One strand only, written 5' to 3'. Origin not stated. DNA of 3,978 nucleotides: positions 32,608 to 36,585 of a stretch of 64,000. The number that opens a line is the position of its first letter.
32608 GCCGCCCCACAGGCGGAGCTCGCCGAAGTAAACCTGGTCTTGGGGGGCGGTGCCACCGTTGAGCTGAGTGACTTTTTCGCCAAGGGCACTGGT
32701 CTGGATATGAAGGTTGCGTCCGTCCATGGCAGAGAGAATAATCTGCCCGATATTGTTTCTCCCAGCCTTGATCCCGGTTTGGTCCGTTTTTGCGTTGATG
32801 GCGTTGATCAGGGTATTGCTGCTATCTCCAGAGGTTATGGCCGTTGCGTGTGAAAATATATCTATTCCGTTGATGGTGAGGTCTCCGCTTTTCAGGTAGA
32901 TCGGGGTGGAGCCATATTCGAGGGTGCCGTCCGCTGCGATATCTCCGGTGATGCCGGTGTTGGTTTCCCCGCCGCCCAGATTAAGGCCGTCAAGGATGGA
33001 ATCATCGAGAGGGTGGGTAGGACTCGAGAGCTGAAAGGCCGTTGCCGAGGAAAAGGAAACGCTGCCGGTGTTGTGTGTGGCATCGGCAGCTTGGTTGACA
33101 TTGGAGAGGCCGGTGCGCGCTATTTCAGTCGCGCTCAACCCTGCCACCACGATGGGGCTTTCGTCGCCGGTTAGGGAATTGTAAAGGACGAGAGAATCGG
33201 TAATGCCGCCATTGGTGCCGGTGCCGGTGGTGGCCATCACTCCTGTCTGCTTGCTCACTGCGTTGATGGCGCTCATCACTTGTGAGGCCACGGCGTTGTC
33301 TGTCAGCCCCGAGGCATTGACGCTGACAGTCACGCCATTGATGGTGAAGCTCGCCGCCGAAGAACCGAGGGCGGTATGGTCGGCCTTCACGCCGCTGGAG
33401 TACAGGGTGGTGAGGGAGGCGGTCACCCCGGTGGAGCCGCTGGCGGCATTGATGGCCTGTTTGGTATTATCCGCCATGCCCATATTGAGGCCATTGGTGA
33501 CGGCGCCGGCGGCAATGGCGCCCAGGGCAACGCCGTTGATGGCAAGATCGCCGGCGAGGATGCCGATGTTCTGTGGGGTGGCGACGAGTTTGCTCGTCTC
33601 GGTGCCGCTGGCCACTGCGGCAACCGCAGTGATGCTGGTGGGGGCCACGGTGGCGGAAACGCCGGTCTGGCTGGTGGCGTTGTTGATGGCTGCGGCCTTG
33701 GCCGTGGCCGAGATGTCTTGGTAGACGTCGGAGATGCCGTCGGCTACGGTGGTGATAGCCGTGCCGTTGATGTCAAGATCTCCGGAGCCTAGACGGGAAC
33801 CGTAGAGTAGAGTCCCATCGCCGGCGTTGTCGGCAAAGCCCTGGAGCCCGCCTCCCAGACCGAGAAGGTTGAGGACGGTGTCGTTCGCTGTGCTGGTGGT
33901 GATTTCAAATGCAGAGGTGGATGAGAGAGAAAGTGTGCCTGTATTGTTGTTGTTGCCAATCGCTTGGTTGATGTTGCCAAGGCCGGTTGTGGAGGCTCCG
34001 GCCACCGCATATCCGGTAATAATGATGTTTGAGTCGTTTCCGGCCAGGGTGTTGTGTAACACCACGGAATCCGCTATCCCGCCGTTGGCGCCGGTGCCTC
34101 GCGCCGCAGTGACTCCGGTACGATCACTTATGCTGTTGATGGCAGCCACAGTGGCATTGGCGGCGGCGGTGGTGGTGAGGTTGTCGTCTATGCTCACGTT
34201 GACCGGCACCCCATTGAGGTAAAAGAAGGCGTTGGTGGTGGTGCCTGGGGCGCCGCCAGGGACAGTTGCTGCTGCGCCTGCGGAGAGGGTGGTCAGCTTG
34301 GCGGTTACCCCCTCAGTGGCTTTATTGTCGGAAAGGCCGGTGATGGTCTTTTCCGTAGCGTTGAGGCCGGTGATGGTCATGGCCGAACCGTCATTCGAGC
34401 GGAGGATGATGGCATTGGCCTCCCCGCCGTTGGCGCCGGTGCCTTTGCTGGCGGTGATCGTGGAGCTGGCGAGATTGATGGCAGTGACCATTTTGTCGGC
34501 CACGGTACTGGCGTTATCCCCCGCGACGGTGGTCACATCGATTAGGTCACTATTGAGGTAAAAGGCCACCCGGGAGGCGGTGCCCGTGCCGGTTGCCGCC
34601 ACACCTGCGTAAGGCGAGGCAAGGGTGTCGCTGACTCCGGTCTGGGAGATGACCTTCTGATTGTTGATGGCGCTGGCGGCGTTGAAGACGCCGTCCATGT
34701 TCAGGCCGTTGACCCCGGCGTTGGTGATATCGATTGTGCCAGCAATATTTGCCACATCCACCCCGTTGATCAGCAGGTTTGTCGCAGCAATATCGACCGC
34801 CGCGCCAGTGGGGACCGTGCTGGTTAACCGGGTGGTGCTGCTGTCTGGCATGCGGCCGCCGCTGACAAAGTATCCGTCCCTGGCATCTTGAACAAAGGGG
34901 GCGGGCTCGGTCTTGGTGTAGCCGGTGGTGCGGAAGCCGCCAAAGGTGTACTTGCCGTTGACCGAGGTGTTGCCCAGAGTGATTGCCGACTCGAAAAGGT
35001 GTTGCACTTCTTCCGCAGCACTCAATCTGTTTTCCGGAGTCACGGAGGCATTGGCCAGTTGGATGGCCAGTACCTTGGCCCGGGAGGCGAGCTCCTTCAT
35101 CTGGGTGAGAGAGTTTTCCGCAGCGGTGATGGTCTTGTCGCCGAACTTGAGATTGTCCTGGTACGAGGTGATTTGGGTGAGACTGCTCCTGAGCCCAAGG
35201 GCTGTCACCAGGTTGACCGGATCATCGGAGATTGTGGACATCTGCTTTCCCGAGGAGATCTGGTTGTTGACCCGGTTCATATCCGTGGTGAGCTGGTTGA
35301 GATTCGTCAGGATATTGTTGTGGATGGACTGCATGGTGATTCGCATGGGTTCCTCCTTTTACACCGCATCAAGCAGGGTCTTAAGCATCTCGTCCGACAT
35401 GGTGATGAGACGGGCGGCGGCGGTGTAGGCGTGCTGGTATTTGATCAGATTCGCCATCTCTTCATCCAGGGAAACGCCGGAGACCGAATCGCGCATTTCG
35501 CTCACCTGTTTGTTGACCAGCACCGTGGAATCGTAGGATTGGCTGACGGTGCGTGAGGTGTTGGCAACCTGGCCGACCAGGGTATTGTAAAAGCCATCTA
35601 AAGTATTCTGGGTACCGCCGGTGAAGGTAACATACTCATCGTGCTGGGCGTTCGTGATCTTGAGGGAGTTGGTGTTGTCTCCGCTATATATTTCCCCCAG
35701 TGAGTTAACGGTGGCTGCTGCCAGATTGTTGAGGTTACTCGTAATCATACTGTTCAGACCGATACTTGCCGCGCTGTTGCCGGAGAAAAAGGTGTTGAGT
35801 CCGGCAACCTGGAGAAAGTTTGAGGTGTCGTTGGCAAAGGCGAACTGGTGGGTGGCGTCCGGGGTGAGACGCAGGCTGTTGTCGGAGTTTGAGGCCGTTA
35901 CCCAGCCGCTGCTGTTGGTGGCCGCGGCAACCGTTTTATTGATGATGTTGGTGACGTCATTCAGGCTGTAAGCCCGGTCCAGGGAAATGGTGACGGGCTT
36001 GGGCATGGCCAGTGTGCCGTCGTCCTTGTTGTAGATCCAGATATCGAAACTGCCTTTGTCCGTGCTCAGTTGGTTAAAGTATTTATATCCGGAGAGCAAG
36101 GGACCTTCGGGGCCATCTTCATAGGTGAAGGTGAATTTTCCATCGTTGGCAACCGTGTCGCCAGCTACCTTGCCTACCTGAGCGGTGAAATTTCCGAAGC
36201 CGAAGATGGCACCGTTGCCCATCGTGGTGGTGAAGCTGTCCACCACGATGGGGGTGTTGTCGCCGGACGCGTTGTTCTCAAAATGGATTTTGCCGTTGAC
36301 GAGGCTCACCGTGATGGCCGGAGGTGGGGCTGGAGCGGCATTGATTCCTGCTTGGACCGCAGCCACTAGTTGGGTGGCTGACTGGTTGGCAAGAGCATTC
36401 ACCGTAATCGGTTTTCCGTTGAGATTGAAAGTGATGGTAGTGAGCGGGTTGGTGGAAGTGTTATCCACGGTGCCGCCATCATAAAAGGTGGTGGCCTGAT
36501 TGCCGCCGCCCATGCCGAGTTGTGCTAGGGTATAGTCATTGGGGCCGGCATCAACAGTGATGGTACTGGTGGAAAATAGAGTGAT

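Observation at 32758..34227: Tandem ~195-aa super-repeat inside FlgL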

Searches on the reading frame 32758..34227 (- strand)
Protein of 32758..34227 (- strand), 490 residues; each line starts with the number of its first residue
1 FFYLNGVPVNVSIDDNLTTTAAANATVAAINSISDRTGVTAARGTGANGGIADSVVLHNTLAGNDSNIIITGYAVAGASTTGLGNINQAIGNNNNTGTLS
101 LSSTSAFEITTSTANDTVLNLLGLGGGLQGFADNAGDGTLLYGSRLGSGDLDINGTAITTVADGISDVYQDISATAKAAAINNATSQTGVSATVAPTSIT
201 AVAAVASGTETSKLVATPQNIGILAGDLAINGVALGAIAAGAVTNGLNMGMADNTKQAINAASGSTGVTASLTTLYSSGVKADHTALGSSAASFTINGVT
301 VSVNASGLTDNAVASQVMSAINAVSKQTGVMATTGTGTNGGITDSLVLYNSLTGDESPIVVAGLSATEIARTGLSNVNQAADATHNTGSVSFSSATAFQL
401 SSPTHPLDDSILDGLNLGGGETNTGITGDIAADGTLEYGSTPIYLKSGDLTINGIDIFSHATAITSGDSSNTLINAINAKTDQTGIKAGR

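Call 8: search_solved_structures(query=window:32758-34227:-, max_evalue=1, show_alignments=2)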
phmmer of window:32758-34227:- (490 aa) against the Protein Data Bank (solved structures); distinct sequences matched with E-value up to 1: 1.
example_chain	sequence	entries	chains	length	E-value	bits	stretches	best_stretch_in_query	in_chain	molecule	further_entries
3kjx_A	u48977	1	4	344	0.58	12.2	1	290-374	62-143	Transcriptional regulator, LacI family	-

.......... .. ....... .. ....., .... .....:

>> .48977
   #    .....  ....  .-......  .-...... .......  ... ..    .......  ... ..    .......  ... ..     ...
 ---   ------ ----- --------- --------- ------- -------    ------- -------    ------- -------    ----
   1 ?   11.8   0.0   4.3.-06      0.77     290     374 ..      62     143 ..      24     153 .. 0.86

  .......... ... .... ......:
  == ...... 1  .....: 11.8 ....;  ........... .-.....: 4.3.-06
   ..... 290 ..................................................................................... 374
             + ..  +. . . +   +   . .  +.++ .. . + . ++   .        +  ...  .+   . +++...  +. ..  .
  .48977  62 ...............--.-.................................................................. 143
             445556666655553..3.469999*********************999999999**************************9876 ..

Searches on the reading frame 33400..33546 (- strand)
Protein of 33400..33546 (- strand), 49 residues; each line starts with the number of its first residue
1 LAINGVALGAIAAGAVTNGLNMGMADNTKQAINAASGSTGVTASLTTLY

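Call 57: search_protein_families(library=pfam, proteins=[window:33400-33546:-], max_evalue=1)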
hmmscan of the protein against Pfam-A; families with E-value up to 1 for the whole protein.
window:33400-33546:- (49 aa): 3 families
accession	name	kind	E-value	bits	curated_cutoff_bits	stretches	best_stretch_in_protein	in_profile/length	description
PF07196.18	Flagellin_IN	-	0.004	17.7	22.7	1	30-47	28-45/55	Flagellin hook IN motif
PF01744.25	GLTT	-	0.11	12.8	21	1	6-20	3-17/28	GLTT repeat (6 copies)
PF25215.1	HVO_B0008_C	-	0.97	9.8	27.4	1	4-23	9-28/51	HVO_B0008 C-terminal domain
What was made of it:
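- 33400..33546 (-): IN-only unit 3 (aa 601-649; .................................), in the spacer between R1 and R2. Flagellin_IN scores 17.7 bits, below the cut-off (call 57).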

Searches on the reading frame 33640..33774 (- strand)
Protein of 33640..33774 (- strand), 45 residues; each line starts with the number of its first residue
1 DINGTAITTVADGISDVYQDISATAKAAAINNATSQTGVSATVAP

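Call 57: search_protein_families(library=pfam, proteins=[window:33640-33774:-], max_evalue=1)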
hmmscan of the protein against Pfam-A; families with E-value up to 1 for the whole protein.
window:33640-33774:- (45 aa): 1 family
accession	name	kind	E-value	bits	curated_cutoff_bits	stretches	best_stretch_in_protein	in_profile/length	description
PF07196.18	Flagellin_IN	-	0.046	14.3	22.7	1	27-43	27-43/55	Flagellin hook IN motif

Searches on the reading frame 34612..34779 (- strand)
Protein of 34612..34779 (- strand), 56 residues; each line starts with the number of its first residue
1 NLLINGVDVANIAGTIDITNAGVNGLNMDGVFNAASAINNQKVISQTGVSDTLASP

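Call 57: search_protein_families(library=pfam, proteins=[window:34612-34779:-], max_evalue=1)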
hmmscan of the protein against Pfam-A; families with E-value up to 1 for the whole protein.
window:34612-34779:- (56 aa): 0 families
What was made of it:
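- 34612..34779 (-): IN-type unit 0 (aa 190-245; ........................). There is no Pfam hit for the piece on its own (call 57).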

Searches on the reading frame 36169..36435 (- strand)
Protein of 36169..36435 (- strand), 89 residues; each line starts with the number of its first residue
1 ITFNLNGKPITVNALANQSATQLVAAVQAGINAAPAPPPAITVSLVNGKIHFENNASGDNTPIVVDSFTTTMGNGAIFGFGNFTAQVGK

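Call 57: search_protein_families(library=pfam, proteins=[window:36169-36435:-], max_evalue=1)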
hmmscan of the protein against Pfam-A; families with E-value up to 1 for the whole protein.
window:36169-36435:- (89 aa): 1 family
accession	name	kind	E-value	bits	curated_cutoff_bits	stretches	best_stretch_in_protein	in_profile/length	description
PF12324.14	HTH_15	-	0.042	14.4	27.2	1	5-35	31-60/74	Helix-turn-helix domain of alkylmercury lyase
